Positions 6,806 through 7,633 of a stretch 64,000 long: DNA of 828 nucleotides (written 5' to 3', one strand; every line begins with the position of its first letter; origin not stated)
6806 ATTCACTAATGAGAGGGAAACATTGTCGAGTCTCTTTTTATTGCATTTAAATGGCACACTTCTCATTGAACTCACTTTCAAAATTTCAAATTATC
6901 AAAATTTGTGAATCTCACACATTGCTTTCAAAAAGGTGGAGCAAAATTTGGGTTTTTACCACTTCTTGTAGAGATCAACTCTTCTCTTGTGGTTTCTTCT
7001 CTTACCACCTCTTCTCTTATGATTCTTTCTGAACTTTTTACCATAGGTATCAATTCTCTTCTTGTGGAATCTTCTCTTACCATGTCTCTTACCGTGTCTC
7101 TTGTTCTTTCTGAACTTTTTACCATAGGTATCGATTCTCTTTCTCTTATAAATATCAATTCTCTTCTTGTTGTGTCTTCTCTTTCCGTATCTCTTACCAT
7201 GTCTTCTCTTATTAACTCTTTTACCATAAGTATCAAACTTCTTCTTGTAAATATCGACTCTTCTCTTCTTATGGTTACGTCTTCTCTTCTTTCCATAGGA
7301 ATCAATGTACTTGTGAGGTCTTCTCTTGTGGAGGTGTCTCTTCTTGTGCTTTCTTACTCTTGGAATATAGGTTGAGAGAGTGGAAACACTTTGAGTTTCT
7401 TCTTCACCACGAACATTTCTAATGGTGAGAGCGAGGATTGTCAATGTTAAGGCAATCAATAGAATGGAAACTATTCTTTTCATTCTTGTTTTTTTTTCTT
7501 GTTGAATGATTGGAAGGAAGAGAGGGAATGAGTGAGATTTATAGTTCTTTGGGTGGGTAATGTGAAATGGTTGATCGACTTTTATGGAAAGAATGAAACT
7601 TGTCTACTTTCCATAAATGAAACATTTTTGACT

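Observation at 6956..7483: Secreted poly-cationic tandem-repeat protein, a possible multi-peptide precursor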

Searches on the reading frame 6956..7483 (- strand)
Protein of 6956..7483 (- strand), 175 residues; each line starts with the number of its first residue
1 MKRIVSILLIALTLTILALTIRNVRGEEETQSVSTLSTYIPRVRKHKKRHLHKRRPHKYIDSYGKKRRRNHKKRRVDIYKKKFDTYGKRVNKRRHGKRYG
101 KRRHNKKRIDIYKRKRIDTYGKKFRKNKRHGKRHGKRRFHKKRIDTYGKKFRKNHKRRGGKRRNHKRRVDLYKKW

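Call 6: search_protein_families(library=pfam, proteins=[window:6956-7483:-], max_evalue=1)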
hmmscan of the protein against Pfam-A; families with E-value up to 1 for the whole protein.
window:6956-7483:- (175 aa): 1 family
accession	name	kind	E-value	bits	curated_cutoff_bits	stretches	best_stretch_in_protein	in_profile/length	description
PF08139.17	LPAM_1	-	0.13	13.2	20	1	1-15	1-15/18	Prokaryotic membrane lipoprotein lipid attachment site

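Call 7: find_homologous_proteins(query=window:6956-7483:-, max_evalue=0.01)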
Query window:6956-7483:- (175 aa): 2 proteins with E <= 0.01 among 98 candidates.
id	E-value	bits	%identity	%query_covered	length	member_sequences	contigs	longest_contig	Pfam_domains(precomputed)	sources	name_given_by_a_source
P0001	4.9e-9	54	41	82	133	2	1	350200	-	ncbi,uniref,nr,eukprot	ncbi:predicted protein [Naegleria gruberi]|uniref:Predicted protein n=1 Tax=Naegleria gruberi TaxID=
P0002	2.6e-6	45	31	86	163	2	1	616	-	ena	-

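Call 8: find_encoding_contigs(protein=window:6956-7483:-, flank=8000)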
Protein window:6956-7483:- (175 aa): 1 contig read that carries it; 1 place shown.
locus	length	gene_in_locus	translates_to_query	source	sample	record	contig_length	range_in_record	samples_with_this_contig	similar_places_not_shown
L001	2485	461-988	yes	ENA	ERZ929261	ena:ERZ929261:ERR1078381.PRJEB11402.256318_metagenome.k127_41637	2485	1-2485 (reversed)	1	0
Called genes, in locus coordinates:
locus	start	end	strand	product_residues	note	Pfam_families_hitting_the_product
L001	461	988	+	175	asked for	-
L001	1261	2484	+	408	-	?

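Call 12: find_encoding_contigs(protein=P0001, flank=10000)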
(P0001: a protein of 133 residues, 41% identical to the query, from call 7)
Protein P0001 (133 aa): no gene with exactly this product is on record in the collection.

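Call 13: find_encoding_contigs(protein=P0002, flank=10000)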
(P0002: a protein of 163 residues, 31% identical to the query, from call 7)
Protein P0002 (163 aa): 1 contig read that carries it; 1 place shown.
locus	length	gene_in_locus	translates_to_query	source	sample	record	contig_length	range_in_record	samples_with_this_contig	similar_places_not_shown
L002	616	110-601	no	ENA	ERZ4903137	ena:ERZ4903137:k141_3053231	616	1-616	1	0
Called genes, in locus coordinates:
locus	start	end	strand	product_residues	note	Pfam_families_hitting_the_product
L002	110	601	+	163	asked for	-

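Call 15: list_cluster_members(proteins=[window:6956-7483:-, P0001, P0002, window:5283-6683:-])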
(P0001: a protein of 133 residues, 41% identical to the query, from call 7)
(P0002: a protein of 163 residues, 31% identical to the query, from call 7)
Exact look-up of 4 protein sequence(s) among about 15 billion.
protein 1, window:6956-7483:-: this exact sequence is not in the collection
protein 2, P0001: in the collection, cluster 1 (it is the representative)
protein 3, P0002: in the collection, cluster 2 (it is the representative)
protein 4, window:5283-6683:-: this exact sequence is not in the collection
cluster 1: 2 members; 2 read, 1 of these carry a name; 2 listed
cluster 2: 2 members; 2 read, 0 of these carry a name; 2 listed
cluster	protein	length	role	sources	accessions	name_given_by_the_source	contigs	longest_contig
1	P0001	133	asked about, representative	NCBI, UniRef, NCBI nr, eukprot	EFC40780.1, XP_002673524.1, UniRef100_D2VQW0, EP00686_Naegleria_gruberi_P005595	predicted protein [Naegleria gruberi] | Predicted protein n=1 Tax=Naegleria gruberi TaxID=5762 RepID=D2VQW0_NAEGR | uncharacterized protein NAEGRDRAFT_71365 [Naegleria gruberi]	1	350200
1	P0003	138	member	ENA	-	-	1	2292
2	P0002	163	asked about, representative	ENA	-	-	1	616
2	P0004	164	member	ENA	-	-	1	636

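Call 19: find_homologous_proteins(query=A1, max_evalue=0.1)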
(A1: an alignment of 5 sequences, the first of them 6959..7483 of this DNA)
Query A1 (5 sequences) (175 aa, profile of the alignment): 5 proteins with E <= 0.1 among 8000 candidates.
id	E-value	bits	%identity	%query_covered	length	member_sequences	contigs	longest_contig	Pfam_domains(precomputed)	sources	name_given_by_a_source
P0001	1.2e-50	190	41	82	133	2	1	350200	-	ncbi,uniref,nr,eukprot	ncbi:predicted protein [Naegleria gruberi]|uniref:Predicted protein n=1 Tax=Naegleria gruberi TaxID=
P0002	1.8e-48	183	31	86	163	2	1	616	-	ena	-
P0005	1.0e-27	115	43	86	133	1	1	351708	-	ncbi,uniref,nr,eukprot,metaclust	ncbi:predicted protein [Naegleria gruberi]|uniref:Predicted protein n=1 Tax=Naegleria gruberi TaxID=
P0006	3.4e-25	107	34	69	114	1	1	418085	-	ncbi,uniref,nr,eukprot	ncbi:predicted protein [Naegleria gruberi]|uniref:Predicted protein n=1 Tax=Naegleria gruberi TaxID=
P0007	7.5e-16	77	47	51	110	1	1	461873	-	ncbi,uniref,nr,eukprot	ncbi:predicted protein [Naegleria gruberi]|uniref:Predicted protein n=1 Tax=Naegleria gruberi TaxID=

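Call 22: list_cluster_members(proteins=[P0005, P0006, P0007])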
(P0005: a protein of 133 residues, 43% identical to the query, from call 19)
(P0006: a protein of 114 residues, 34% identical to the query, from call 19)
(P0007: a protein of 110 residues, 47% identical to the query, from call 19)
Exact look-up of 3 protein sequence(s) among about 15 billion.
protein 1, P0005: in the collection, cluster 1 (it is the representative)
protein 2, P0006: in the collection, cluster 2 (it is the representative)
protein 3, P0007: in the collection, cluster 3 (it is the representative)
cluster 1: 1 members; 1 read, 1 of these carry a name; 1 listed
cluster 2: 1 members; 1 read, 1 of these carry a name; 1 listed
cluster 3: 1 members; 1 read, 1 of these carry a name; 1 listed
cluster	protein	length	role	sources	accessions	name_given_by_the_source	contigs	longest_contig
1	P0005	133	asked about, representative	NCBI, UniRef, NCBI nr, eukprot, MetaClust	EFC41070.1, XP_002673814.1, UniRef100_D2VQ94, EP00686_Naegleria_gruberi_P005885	predicted protein [Naegleria gruberi] | Predicted protein n=1 Tax=Naegleria gruberi TaxID=5762 RepID=D2VQ94_NAEGR | uncharacterized protein NAEGRDRAFT_71069 [Naegleria gruberi]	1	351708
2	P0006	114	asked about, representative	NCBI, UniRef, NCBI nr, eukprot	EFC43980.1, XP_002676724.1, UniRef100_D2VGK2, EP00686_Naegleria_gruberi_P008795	predicted protein [Naegleria gruberi] | Predicted protein n=1 Tax=Naegleria gruberi TaxID=5762 RepID=D2VGK2_NAEGR | uncharacterized protein NAEGRDRAFT_68008 [Naegleria gruberi]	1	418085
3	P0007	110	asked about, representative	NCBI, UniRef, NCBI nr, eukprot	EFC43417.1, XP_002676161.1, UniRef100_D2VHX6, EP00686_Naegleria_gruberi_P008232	predicted protein [Naegleria gruberi] | Predicted protein n=1 Tax=Naegleria gruberi TaxID=5762 RepID=D2VHX6_NAEGR | uncharacterized protein NAEGRDRAFT_68479 [Naegleria gruberi]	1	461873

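Call 33: find_related_loci(query=A3, collection=metagenome_contigs, flank=5000)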
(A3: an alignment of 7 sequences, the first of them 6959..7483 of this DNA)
Query A3 (175 aa) in metagenome_contigs; peptide patterns used: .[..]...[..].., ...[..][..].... (x = any residue, [..] = any of these).
600 stretches matched a pattern, but none encodes a relative of the query by tblastn (E <= 1e-3).

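Call 34: find_encoding_contigs(protein=P0005, flank=6000, max_places=3)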
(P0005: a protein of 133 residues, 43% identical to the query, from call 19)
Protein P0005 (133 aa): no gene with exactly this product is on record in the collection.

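Call 35: find_encoding_contigs(protein=P0006, flank=6000, max_places=3)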
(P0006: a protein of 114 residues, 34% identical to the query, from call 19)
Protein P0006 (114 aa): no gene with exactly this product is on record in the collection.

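Call 36: find_encoding_contigs(protein=P0003, flank=6000, max_places=3)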
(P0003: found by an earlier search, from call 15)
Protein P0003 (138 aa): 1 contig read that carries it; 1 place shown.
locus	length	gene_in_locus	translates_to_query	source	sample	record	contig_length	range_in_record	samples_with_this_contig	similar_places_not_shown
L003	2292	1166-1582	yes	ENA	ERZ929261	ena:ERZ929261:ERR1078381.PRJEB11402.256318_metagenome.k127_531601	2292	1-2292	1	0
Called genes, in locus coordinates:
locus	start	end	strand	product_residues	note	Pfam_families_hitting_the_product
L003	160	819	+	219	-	PF13540:RCC1_2 (weak), PF25390:WD40_RLD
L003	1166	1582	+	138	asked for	-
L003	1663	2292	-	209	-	?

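Call 37: find_encoding_contigs(protein=P0004, flank=6000, max_places=3)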
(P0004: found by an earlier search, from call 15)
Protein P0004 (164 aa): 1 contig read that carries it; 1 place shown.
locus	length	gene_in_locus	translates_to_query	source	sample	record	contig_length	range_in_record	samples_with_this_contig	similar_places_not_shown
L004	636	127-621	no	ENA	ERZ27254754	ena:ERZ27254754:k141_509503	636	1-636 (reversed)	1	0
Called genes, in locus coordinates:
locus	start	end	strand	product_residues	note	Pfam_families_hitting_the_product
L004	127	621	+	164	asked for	-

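Call 45: predict_structure(alignment_id=A3)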
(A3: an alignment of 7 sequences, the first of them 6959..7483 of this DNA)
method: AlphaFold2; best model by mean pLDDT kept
length: 175 residues; sequences in the alignment: 7
mean_pLDDT: 53.6   pTM: 0.16
mean pLDDT of the five models: 53.6, 53.5, 51.3, 51.1, 50.2
residues with pLDDT >= 90: 2; 70-90: 18; 50-70: 81; < 50: 74
segments of 3 or more residues with pLDDT < 50: 30-32, 39-41, 94-96, 100-103, 119-121, 130-168
pLDDT, mean of each block of 10 residues (from residue 1): 83 85 56 49 54 57 53 55 50 48 50 51 51 42 39 44 47 51
secondary structure, 60 per line:
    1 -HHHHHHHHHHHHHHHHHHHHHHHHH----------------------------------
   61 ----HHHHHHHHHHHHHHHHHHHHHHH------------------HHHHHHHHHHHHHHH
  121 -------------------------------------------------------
elements in order: H2-26 H65-87 H106-120

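Call 46: search_protein_representatives(alignment_id=A3)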
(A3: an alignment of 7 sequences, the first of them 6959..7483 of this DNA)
Query: 7 sequences, 134 profile positions. Proteins with E-value up to 0.001 (for the whole library): 5; up to 1e-10: 5; up to 1e-30: 3. The best 5 are listed.
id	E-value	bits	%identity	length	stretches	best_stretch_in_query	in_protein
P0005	2.1e-53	196.5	-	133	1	1-134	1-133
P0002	2.5e-44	167.1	-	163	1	1-134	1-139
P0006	1.1e-35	139.1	-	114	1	1-134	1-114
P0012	3.5e-30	121.3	-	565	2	1-94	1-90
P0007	2.3e-22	96.0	-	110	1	53-134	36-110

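Call 48: find_encoding_contigs(protein=P0012, flank=3000, max_places=3)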
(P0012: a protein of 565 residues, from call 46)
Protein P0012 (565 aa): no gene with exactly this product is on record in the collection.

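Call 49: find_homologous_proteins(query=P0012, max_evalue=0.00001)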
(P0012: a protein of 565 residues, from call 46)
Query P0012 (565 aa): 21 proteins with E <= 0.00001 among 8000 candidates.
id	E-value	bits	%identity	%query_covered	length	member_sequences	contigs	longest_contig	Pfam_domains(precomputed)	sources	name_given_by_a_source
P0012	0.0e+0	1272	100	100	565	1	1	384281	PF04153.25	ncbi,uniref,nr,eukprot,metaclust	ncbi:predicted protein [Naegleria gruberi]|uniref:Predicted protein n=1 Tax=Naegleria gruberi TaxID=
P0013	1.6e-139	484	57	77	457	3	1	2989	PF04153.25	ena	-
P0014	1.4e-118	415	53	75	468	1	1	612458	PF04153.25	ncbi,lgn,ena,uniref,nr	ncbi:hypothetical protein FDP41_009900 [Naegleria fowleri]|uniref:NOT2/NOT3/NOT5 C-terminal domain-c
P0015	2.4e-116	407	53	75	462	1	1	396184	PF04153.25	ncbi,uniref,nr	ncbi:hypothetical protein C9374_010104 [Naegleria lovaniensis]|uniref:NOT2/NOT3/NOT5 C-terminal doma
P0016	3.0e-39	153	47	30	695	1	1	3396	PF04153.25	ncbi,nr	ncbi:hypothetical protein HK102_007469 [Quaeritorhiza haematococci]|nr:hypothetical protein HK102_00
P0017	1.2e-37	148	41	35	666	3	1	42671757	PF04153.25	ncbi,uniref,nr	ncbi:probable NOT transcription complex subunit VIP2 isoform X2 [Diospyros lotus]|uniref:probable NO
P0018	1.6e-32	131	45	29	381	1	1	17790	PF04153.25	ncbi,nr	ncbi:MAG: hypothetical protein M1829_002107 [Trizodia sp. TS-e1964]|nr:MAG: hypothetical protein M18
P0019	4.2e-31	126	43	29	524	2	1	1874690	PF04153.25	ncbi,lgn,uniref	ncbi:hypothetical protein VTN49DRAFT_4158 [Thermomyces lanuginosus]|uniref:uncharacterized protein n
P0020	3.6e-30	123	44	28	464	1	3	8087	PF04153.25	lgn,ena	-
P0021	2.6e-29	120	42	28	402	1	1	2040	PF04153.25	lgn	-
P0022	5.7e-25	106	43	28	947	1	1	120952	PF04153.25,PF01080.23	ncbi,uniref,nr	ncbi:hypothetical protein P43SY_007069 [Pythium insidiosum]|uniref:NOT2/NOT3/NOT5 C-terminal domain-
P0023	1.3e-23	101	36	30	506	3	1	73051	PF04153.25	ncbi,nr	ncbi:hypothetical protein JHW43_007981 [Diplocarpon mali]|nr:hypothetical protein JHW43_007981 [Dipl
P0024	9.3e-23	99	34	34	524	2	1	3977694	PF04153.25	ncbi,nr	ncbi:hypothetical protein LZ554_001764 [Drepanopeziza brunnea f. sp. 'monogermtubi']|nr:hypothetical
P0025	5.8e-21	93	38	27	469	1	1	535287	PF04153.25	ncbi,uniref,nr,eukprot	ncbi:CCR4-NOT transcription complex subunit 2 [Hondaea fermentalgiana]|uniref:CCR4-NOT transcription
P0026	3.2e-19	87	42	23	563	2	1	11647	PF04153.25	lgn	-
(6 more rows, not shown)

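Call 50: find_encoding_contigs(protein=P0014, flank=8000, max_places=2)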
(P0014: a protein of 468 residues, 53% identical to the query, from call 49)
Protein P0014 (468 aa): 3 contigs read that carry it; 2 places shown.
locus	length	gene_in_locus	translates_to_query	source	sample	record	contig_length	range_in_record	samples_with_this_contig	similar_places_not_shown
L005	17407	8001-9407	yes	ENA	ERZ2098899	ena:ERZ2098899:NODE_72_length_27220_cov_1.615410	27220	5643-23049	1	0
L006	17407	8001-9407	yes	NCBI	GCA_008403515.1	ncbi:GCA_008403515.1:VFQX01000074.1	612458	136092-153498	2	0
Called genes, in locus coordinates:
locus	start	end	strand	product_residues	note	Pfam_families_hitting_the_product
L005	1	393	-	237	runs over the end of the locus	PF00474:SSF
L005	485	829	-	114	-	PF00474:SSF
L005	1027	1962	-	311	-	PF00474:SSF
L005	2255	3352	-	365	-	-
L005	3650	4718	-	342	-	PF13499:EF-hand_7 (faint)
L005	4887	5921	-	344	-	-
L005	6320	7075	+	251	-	-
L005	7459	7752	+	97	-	-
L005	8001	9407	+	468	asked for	PF04153:NOT2_3_5_C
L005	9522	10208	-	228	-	PF10075:CSN8_PSD8_EIF3K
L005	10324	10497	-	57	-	-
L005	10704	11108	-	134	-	-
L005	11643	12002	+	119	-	-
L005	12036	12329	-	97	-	-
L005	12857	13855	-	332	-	PF00784:MyTH4, PF00620:RhoGAP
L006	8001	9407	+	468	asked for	PF04153:NOT2_3_5_C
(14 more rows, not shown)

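Call 51: find_encoding_contigs(protein=P0015, flank=8000, max_places=2)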
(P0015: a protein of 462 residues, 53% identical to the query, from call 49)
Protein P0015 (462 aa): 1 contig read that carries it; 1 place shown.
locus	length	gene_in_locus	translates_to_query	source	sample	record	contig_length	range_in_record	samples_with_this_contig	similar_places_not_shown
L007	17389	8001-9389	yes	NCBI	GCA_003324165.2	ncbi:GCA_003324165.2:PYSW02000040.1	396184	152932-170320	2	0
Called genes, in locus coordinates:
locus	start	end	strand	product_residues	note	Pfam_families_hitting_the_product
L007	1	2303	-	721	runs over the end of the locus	PF00474:SSF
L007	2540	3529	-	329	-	-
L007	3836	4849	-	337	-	PF13499:EF-hand_7 (faint)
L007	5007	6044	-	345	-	-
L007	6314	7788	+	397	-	PF05721:PhyH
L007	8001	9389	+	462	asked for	PF04153:NOT2_3_5_C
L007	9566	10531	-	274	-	PF10075:CSN8_PSD8_EIF3K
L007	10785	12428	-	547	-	-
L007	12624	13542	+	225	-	PF00811:Ependymin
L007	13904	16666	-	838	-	PF00397:WW, PF00784:MyTH4, PF00620:RhoGAP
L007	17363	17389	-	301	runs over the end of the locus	-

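Call 52: find_encoding_contigs(protein=P0013, flank=8000, max_places=3)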
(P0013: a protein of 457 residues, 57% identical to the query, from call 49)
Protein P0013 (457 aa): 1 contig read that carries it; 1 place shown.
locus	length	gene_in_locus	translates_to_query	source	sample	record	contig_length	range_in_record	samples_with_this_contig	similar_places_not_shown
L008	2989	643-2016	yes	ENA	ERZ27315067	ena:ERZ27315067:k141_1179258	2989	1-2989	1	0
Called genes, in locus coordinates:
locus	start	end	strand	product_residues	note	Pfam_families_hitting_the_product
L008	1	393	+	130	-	?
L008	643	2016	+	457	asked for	PF04153:NOT2_3_5_C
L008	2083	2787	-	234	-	PF10075:CSN8_PSD8_EIF3K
